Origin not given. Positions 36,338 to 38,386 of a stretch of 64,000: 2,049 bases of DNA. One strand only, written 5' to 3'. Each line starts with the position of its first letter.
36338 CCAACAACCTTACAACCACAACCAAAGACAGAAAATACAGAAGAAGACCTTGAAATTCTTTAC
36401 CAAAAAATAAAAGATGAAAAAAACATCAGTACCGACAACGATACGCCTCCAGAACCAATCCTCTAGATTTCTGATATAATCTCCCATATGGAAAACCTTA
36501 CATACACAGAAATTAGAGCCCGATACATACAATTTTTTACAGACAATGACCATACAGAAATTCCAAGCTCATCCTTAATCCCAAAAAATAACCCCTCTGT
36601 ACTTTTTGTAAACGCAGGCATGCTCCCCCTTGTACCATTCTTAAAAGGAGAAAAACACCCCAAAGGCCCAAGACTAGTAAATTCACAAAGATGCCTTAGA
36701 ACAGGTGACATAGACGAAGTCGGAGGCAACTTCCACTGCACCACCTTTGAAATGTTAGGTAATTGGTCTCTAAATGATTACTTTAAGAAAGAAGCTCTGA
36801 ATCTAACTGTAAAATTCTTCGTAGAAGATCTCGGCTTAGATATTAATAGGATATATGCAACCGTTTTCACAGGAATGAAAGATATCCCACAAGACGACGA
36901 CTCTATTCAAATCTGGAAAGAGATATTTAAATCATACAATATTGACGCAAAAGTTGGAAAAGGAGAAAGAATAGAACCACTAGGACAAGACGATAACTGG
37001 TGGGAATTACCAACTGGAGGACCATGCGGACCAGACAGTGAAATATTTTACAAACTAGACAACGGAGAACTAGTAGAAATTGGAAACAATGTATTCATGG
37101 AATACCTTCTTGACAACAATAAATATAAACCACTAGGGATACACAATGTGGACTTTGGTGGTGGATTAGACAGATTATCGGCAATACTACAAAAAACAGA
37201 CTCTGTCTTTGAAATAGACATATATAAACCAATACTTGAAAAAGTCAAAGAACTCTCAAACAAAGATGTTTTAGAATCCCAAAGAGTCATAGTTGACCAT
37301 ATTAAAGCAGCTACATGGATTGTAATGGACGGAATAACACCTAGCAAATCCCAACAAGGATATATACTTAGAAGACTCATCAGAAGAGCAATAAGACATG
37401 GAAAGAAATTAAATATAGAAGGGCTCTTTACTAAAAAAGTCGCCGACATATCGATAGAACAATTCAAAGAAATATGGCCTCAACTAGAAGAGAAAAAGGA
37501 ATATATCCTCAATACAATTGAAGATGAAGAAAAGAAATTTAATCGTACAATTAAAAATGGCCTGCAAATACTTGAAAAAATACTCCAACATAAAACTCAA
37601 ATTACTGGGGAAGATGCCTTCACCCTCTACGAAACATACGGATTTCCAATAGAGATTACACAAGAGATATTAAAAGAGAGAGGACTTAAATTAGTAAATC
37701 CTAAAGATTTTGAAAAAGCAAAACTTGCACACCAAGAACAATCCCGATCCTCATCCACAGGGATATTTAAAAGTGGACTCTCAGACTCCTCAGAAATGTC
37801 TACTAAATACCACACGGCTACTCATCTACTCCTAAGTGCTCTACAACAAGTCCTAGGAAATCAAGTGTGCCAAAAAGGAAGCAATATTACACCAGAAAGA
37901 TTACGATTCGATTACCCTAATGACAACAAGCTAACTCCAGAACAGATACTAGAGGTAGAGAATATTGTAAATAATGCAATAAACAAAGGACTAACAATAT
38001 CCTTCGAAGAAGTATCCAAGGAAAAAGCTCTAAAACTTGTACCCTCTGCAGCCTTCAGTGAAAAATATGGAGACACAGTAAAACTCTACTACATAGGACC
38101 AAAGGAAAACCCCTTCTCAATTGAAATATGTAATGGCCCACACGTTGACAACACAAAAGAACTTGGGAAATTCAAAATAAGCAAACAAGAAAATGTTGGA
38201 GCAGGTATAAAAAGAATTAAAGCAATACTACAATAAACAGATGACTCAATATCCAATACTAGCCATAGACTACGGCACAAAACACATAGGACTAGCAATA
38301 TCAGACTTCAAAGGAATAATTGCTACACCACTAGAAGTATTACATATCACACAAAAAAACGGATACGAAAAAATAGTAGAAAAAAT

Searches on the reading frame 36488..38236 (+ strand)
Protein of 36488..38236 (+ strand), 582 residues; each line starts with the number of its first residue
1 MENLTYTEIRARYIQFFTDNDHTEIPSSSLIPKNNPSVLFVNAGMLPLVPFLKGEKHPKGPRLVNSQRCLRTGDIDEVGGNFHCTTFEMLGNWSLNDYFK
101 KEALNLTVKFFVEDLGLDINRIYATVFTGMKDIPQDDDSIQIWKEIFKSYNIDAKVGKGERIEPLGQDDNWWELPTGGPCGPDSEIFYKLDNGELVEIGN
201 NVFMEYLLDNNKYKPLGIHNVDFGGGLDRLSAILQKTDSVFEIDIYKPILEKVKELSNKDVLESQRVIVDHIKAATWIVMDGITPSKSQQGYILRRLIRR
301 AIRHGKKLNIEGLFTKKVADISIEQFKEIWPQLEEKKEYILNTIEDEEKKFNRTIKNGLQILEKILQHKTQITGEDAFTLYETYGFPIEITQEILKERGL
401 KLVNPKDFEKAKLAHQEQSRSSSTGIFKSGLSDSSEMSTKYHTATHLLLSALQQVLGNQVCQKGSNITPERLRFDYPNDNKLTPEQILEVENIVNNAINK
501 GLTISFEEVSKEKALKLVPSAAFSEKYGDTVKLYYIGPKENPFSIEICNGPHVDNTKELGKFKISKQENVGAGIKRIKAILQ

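Call 9: search_protein_families(library=pfam, proteins=[window:36488-38236:+], max_evalue=0.01)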
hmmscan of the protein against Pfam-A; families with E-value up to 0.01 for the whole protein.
window:36488-38236:+ (582 aa): 2 families
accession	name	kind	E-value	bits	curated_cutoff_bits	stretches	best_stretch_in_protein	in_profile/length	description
PF01411.24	tRNA-synt_2c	-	1.6e-121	407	30.3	1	8-437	1-448/552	tRNA synthetases class II (A)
PF07973.19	tRNA_SAD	-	2.5e-13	50.2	24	1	531-577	1-43/44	Threonyl and Alanyl tRNA synthetase second additional domain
